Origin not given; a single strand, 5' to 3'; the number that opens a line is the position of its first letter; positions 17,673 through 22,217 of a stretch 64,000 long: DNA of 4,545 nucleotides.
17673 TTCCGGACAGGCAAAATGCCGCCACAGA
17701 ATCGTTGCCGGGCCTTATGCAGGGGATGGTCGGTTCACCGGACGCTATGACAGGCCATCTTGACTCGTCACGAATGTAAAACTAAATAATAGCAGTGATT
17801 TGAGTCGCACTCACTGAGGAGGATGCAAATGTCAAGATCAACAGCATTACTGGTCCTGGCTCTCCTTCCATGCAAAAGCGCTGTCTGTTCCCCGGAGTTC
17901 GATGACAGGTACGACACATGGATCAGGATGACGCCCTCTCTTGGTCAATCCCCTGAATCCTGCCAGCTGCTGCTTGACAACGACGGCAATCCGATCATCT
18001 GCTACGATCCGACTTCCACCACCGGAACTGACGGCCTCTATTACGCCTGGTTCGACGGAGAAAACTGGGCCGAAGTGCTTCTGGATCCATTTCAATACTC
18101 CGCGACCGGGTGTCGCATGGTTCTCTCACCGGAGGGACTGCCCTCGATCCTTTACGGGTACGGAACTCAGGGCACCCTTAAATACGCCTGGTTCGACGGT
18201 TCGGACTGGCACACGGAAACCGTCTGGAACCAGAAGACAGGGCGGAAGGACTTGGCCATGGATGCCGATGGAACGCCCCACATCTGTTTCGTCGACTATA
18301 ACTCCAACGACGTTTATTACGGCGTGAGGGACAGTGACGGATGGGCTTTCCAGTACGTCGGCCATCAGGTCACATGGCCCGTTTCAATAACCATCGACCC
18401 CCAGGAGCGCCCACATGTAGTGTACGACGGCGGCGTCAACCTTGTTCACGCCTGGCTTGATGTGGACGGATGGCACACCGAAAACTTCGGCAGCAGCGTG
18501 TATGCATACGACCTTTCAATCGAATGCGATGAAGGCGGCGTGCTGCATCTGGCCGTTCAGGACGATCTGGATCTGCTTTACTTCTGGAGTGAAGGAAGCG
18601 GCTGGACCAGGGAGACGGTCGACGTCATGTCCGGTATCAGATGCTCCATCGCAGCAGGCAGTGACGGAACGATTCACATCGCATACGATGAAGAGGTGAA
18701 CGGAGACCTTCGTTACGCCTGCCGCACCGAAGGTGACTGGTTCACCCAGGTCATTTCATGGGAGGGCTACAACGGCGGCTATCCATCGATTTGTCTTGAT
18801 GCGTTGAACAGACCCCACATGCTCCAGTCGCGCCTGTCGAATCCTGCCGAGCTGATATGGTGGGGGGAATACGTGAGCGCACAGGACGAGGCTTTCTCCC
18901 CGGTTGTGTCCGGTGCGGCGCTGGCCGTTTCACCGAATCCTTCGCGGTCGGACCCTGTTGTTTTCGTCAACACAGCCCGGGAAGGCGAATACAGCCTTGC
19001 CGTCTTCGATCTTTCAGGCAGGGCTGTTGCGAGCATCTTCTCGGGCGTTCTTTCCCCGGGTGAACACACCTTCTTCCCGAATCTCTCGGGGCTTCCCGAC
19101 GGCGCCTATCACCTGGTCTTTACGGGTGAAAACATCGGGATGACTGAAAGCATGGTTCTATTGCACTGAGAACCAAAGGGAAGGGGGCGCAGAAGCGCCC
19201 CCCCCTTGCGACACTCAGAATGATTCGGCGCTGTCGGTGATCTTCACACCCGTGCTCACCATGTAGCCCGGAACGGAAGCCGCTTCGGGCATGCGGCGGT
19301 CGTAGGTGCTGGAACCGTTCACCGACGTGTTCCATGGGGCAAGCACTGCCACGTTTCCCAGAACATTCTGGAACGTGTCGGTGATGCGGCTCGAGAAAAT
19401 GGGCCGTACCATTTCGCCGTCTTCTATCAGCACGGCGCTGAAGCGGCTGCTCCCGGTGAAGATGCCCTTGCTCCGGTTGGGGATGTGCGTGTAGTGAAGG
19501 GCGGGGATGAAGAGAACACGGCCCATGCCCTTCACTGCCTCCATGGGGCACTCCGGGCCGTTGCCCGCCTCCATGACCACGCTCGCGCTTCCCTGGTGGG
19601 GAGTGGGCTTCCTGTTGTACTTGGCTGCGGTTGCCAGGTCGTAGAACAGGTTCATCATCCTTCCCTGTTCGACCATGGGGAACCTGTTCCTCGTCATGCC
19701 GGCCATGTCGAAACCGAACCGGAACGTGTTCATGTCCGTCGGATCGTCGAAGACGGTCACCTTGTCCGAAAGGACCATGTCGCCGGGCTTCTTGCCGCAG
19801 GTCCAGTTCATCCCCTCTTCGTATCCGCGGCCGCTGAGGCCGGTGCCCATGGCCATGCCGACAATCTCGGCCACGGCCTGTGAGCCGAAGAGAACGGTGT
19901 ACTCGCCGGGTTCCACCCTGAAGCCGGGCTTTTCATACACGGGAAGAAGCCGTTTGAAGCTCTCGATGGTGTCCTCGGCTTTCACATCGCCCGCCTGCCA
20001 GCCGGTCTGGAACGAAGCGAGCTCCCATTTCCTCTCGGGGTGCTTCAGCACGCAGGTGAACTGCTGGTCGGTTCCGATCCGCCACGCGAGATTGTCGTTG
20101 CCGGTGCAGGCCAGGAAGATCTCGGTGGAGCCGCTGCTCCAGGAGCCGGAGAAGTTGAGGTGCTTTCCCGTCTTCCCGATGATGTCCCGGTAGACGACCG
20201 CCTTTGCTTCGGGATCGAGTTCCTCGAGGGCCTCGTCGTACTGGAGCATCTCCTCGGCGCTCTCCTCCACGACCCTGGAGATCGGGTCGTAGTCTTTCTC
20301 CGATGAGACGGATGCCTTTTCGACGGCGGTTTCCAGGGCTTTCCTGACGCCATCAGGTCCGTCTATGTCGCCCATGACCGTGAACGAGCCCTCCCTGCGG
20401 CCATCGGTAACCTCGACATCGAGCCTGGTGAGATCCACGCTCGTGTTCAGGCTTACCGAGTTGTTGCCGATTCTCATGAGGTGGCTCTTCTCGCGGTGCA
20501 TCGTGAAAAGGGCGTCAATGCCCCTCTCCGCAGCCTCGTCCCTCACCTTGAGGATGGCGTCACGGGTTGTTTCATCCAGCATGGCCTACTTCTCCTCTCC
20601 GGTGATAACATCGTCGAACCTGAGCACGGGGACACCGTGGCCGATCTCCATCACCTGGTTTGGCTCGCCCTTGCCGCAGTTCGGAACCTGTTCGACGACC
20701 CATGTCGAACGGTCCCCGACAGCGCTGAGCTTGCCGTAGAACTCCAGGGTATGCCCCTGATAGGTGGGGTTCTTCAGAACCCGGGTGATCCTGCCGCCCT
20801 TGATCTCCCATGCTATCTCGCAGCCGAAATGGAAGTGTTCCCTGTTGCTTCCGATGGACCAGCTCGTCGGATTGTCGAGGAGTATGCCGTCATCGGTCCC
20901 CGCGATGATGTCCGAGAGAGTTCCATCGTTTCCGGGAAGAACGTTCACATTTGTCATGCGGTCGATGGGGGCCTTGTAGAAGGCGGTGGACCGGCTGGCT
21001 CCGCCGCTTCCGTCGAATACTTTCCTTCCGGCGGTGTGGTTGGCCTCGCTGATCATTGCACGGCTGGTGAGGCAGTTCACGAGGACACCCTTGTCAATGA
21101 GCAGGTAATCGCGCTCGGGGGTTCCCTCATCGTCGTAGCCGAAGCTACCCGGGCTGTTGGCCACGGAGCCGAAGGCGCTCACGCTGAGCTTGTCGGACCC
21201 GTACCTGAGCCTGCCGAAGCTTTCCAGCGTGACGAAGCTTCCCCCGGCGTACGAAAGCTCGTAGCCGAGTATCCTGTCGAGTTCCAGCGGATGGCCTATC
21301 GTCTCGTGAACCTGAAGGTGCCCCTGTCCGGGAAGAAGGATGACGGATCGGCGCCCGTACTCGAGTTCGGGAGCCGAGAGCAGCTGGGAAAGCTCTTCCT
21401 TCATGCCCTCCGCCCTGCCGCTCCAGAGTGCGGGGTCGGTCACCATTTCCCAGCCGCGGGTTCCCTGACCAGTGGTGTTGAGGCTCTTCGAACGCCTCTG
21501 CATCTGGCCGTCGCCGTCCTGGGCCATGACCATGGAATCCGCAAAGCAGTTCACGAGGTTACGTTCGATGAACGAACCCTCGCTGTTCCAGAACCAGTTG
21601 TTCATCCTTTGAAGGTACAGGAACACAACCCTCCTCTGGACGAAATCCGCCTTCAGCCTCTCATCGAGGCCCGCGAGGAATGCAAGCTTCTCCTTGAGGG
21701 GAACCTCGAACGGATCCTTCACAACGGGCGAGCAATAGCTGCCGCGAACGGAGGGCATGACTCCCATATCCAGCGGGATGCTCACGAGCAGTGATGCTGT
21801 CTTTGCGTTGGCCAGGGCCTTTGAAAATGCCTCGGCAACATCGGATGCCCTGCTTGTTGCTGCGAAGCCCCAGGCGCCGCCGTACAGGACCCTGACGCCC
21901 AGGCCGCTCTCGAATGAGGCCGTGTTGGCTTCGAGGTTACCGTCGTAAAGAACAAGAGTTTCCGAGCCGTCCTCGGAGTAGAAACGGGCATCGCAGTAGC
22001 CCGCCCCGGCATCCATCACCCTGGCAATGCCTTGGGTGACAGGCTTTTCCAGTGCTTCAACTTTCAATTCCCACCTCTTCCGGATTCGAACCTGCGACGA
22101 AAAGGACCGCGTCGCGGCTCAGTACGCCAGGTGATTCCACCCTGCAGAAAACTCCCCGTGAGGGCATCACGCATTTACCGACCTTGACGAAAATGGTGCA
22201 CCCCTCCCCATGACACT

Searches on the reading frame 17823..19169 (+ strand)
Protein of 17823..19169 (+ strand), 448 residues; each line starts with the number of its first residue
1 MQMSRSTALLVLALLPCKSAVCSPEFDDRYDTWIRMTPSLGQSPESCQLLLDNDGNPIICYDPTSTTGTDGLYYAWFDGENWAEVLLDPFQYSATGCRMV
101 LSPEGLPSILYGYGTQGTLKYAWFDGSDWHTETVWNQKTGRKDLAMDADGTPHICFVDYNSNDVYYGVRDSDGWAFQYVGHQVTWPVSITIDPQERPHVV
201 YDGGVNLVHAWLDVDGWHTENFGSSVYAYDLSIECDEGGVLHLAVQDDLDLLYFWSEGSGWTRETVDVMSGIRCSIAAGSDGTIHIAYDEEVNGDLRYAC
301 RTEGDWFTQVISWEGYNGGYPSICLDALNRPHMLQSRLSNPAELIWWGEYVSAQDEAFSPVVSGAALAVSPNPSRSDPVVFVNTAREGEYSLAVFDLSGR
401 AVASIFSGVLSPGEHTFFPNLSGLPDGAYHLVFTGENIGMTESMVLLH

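Call 6: search_protein_families(library=pfam, proteins=[window:17823-19169:+], max_evalue=0.01)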
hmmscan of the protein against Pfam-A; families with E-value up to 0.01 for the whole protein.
window:17823-19169:+ (448 aa): 2 families
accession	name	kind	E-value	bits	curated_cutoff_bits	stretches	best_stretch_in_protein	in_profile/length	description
PF15892.11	BNR_4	-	7.4e-06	26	27.3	0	46-84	227-266/272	BNR repeat-containing family member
PF18962.6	Por_Secre_tail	-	0.002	18.8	27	1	370-440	2-69/75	Secretion system C-terminal sorting domain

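Call 7: search_protein_families(library=ncbifam, proteins=[window:17823-19169:+], max_evalue=0.01)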
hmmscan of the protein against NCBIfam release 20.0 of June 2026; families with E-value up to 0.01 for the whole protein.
window:17823-19169:+ (448 aa): 1 family
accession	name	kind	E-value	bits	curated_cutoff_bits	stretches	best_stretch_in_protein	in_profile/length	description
TIGR04183.1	Por_Secre_tail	domain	0.00039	20.3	23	1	369-437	1-62/72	T9SS type A sorting domain-containing protein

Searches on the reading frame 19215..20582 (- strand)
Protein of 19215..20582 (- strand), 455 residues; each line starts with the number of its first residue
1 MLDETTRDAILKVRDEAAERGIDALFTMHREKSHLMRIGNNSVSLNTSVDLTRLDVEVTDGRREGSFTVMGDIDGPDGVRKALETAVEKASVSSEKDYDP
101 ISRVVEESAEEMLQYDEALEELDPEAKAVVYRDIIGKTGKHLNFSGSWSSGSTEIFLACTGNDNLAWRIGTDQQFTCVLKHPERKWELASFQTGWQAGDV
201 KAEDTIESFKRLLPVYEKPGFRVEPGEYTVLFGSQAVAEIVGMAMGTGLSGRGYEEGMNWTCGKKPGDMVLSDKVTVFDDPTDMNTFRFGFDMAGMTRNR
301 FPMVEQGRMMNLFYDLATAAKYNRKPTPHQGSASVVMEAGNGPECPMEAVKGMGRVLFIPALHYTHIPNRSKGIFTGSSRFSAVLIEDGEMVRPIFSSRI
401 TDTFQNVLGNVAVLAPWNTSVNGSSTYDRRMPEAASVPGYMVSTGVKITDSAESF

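Call 6: search_protein_families(library=pfam, proteins=[window:19215-20582:-], max_evalue=0.01)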
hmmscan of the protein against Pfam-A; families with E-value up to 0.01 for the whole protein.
window:19215-20582:- (455 aa): 1 family
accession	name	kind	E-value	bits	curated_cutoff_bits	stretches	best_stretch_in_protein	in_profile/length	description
PF19289.4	PmbA_TldD_3rd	-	3.2e-29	102.1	22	1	225-414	1-196/220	PmbA/TldA metallopeptidase C-terminal domain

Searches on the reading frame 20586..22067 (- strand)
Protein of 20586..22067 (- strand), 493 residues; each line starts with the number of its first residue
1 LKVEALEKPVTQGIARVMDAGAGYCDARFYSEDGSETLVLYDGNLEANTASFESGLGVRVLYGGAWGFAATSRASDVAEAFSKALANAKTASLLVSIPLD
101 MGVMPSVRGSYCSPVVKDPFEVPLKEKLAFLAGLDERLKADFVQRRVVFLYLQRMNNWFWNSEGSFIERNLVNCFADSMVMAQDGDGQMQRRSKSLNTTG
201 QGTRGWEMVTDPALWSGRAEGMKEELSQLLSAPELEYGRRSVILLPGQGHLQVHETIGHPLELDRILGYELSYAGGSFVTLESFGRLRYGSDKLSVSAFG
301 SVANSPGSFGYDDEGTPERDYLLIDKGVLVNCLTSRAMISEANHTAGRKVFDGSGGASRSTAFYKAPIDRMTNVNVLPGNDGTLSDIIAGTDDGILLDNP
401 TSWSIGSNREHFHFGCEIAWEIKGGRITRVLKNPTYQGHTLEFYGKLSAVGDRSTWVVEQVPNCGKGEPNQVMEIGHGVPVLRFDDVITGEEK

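Call 6: search_protein_families(library=pfam, proteins=[window:20586-22067:-], max_evalue=0.01)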
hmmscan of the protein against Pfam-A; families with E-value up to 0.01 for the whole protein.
window:20586-22067:- (493 aa): 3 families
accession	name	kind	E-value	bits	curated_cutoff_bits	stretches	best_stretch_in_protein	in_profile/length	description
PF19289.4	PmbA_TldD_3rd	-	3.1e-25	89.1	22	1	239-486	3-215/220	PmbA/TldA metallopeptidase C-terminal domain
PF01523.21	PmbA_TldD_1st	-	9.7e-13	48.5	20.9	1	30-88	5-65/65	PmbA/TldA metallopeptidase domain 1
PF19290.4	PmbA_TldD_2nd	-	5.6e-05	24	20.9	1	118-195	2-86/109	PmbA/TldA metallopeptidase central domain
